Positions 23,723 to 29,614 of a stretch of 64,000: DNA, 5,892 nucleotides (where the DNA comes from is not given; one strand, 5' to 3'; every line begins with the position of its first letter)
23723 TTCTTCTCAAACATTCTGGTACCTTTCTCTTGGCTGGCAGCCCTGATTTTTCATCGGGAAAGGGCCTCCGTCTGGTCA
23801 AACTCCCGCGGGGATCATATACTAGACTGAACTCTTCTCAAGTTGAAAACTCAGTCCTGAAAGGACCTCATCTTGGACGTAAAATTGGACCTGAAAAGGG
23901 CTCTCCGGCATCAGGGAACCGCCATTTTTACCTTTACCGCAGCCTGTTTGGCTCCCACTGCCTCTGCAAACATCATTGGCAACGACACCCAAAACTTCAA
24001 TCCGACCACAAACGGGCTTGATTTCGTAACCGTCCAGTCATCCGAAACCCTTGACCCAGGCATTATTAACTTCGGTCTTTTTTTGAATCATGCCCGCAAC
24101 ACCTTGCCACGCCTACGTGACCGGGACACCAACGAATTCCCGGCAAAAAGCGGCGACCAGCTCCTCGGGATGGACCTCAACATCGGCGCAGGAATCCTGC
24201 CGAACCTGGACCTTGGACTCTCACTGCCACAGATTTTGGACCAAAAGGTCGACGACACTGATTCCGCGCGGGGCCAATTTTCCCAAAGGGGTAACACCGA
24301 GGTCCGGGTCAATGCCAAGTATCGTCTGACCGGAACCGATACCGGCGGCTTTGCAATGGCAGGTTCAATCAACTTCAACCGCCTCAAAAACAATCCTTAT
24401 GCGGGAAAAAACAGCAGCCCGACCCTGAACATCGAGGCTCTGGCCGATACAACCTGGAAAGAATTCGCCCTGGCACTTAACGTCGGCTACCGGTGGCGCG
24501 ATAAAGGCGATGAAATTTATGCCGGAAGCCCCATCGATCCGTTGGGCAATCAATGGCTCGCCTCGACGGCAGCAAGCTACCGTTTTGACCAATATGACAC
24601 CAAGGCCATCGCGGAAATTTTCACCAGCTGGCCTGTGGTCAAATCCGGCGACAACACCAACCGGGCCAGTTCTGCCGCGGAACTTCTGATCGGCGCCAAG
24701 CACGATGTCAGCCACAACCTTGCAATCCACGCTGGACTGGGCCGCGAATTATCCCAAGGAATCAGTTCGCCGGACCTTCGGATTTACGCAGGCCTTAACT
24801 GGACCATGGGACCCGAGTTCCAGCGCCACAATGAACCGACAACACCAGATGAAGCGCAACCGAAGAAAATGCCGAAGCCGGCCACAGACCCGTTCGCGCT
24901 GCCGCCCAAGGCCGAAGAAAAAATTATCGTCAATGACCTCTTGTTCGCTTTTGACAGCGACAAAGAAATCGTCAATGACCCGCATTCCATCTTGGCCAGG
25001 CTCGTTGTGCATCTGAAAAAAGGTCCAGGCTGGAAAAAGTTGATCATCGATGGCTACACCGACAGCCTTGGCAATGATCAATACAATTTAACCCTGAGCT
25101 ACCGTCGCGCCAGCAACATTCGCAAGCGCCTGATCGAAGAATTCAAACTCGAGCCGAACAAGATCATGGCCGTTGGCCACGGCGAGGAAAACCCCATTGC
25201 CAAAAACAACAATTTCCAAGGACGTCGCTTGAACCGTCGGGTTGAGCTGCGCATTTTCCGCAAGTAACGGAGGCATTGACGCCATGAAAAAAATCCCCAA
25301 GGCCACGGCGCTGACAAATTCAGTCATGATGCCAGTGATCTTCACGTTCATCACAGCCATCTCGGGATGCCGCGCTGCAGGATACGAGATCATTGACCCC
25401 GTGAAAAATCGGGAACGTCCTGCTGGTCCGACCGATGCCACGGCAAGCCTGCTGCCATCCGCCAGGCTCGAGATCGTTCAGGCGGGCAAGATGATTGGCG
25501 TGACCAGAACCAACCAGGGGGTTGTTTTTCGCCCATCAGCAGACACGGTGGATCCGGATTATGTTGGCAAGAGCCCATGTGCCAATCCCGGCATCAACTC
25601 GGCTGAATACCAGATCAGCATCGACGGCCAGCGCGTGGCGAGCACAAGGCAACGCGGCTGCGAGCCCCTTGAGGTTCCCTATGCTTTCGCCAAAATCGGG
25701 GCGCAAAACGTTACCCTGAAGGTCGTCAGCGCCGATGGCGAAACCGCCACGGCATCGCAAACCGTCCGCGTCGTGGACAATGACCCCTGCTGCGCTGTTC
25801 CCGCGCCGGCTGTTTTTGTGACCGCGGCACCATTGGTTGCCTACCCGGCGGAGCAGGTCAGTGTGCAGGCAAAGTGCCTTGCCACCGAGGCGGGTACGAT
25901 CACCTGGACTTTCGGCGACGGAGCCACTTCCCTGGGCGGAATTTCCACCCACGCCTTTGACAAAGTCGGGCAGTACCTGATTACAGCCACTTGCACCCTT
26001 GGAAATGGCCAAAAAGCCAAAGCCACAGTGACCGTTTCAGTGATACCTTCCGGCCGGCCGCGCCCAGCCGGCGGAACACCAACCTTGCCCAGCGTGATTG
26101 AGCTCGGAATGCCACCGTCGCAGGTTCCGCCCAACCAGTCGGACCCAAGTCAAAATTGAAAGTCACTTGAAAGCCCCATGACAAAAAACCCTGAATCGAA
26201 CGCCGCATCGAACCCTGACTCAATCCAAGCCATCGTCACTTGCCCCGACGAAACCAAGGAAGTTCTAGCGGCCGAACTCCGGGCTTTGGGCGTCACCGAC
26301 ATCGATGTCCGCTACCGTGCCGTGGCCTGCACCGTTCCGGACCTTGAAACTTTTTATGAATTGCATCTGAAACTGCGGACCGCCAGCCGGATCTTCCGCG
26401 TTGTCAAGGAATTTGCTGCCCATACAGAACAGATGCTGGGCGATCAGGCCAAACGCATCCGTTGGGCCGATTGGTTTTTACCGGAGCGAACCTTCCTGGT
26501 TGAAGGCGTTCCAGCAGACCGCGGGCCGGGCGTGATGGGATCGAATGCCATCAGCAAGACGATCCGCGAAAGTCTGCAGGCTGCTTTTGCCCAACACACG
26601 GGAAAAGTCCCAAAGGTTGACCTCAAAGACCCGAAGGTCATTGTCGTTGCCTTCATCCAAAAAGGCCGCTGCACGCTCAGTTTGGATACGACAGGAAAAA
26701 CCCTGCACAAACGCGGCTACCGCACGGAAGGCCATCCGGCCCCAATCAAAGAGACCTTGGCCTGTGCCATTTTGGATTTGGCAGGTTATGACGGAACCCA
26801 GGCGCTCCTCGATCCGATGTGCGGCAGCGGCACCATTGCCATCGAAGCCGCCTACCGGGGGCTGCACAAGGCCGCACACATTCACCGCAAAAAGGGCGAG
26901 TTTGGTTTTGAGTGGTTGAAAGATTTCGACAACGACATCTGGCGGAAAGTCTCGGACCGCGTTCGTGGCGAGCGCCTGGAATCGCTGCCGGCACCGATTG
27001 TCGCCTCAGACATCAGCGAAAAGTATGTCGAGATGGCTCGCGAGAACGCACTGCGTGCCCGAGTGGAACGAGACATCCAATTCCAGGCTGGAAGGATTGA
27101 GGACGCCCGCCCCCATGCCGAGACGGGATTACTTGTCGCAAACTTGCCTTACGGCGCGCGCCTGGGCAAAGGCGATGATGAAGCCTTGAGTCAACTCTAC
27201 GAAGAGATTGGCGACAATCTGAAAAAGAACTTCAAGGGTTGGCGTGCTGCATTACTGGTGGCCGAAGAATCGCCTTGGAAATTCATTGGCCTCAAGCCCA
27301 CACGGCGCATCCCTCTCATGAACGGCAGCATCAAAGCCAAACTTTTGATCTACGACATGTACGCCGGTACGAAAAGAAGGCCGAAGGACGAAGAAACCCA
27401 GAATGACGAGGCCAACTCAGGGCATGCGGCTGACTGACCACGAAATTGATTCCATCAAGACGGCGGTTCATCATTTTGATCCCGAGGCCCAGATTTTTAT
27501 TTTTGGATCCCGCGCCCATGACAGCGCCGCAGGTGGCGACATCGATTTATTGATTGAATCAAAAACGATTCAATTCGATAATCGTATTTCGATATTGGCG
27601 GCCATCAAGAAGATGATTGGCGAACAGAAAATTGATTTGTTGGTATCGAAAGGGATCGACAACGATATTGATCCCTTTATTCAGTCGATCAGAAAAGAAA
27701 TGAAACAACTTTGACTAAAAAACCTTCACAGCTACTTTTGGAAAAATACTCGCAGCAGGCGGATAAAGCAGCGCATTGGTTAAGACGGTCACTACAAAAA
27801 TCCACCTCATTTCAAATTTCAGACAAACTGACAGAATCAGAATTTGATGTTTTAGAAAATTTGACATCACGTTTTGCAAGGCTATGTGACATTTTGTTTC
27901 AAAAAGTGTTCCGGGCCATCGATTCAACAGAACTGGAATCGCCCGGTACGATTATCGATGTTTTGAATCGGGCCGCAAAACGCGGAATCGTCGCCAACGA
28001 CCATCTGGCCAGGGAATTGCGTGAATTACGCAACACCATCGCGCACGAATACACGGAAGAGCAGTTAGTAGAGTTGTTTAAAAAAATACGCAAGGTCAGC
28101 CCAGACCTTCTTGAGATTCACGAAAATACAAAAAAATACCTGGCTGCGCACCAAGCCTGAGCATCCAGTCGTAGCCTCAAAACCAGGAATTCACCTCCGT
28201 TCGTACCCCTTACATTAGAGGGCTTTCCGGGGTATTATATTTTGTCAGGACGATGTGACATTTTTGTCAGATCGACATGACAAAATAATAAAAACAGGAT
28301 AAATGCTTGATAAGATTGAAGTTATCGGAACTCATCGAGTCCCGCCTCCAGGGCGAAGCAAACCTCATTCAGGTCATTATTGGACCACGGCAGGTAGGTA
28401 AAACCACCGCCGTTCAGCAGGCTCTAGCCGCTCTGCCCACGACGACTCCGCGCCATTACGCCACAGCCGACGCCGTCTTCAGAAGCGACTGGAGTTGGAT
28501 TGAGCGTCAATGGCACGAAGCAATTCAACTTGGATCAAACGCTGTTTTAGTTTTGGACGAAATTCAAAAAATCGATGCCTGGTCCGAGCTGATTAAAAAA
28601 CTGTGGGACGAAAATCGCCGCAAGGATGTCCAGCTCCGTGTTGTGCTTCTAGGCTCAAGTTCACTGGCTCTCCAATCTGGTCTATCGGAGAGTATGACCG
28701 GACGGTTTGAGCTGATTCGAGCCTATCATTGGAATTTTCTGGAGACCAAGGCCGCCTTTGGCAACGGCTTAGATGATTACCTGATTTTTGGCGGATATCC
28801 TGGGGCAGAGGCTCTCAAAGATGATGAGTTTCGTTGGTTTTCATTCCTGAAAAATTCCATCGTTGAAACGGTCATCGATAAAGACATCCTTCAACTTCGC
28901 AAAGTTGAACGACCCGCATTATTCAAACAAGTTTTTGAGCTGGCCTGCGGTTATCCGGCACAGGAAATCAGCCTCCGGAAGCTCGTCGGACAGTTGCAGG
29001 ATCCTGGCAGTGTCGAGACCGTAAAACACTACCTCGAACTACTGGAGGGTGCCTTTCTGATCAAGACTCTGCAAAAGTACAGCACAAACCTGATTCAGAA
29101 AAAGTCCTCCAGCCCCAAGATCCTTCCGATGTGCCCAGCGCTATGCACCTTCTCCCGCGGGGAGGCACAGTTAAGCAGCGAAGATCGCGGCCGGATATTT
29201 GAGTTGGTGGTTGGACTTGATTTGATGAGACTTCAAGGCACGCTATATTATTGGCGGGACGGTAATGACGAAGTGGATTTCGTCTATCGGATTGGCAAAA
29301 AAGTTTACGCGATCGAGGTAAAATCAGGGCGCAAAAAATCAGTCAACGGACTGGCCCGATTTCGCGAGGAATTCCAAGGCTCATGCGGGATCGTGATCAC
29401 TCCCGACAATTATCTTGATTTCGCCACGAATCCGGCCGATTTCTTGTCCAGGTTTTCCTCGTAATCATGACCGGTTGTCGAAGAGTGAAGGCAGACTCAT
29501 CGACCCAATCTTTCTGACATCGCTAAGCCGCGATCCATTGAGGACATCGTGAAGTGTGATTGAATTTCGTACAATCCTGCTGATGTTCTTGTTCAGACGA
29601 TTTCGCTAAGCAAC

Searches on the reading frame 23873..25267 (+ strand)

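Call 78: search_protein_families(library=pfam, proteins=[window:23873-25267:+], max_evalue=0.0001)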
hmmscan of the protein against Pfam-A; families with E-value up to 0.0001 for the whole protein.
window:23873-25267:+ (464 aa): 1 family
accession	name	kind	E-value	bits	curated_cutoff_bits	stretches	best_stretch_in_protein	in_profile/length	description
PF00691.25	OmpA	-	5.9e-16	59.1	27.2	1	361-455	3-98/98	OmpA family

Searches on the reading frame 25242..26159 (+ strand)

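Call 78: search_protein_families(library=pfam, proteins=[window:25242-26159:+], max_evalue=0.0001)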
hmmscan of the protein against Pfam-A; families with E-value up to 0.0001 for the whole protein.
window:25242-26159:+ (305 aa): 2 families
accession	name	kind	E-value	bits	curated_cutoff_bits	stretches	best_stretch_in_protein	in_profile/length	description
PF18911.6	PKD_4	-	2.6e-11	43.8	27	1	206-267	22-85/85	PKD domain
PF00801.26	PKD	-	1.2e-07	32.1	23.5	1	193-263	4-77/80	PKD domain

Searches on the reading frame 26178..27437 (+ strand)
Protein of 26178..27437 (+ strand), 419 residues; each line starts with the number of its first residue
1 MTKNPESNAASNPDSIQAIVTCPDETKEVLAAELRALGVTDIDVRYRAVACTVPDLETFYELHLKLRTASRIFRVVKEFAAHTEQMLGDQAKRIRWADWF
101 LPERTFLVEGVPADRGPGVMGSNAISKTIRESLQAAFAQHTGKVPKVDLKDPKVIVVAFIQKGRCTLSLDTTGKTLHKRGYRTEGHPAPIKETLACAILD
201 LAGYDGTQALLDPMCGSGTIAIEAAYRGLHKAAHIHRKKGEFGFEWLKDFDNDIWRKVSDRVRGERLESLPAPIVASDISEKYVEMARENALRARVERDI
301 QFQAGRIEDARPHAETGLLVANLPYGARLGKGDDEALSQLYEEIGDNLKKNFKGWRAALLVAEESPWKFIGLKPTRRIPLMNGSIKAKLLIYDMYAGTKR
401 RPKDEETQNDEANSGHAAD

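Call 78: search_protein_families(library=pfam, proteins=[window:26178-27437:+], max_evalue=0.0001)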
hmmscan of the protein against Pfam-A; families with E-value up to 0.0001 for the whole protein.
window:26178-27437:+ (419 aa): 3 families
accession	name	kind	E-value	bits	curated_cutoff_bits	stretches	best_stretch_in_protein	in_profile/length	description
PF01170.24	UPF0020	-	8.9e-47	159.8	22.3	1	179-388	1-194/197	RMKL-like, methyltransferase domain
PF02926.22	THUMP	-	1e-10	42.3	20.6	1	82-170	2-84/84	THUMP domain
PF22020.1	RlmL_1st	-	1.4e-07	31.8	27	1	19-73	3-55/55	RlmL ferredoxin-like domain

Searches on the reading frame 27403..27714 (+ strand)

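Call 78: search_protein_families(library=pfam, proteins=[window:27403-27714:+], max_evalue=0.0001)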
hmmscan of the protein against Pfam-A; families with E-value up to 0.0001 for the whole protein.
window:27403-27714:+ (103 aa): 2 families
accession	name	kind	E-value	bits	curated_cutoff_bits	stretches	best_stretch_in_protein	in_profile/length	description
PF18765.7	Polbeta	-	4.6e-06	27.1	26.9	1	28-96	13-80/93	Polymerase beta, Nucleotidyltransferase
PF01909.29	NTP_transf_2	-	5.2e-05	24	21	1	16-96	2-85/93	Nucleotidyltransferase domain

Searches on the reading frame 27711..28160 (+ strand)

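Call 78: search_protein_families(library=pfam, proteins=[window:27711-28160:+], max_evalue=0.0001)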
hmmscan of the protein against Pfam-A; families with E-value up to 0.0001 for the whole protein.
window:27711-28160:+ (149 aa): 1 family
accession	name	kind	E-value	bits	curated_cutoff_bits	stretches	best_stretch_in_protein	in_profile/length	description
PF01934.22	HepT-like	-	1.1e-05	25.5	23.5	1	38-136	13-116/120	Ribonuclease HepT-like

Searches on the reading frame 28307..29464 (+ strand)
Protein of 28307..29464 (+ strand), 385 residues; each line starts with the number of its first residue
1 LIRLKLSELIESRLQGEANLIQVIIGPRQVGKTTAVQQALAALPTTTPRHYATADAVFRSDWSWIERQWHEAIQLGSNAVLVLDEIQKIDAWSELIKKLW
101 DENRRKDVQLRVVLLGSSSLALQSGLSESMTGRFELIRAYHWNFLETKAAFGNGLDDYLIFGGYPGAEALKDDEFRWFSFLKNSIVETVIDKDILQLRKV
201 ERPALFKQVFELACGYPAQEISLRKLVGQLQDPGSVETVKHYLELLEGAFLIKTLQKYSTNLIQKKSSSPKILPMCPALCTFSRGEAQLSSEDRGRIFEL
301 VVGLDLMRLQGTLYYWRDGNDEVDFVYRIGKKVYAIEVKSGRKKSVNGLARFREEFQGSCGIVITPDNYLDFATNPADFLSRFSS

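Call 78: search_protein_families(library=pfam, proteins=[window:28307-29464:+], max_evalue=0.0001)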
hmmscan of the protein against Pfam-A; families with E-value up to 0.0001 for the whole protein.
window:28307-29464:+ (385 aa): 4 families
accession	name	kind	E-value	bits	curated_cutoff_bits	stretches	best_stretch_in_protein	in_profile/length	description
PF13635.12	DUF4143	-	9.6e-26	90.9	28.1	1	192-341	2-160/160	Domain of unknown function (DUF4143)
PF13173.12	AAA_14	-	4e-21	75.8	27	1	20-146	3-127/129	AAA domain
PF13401.12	AAA_22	-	1.6e-06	28.9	27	0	68-120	78-126/130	AAA domain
PF01637.24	ATPase_2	-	1.1e-05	25.8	33.2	0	10-43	11-44/225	ATPase domain predominantly from Archaea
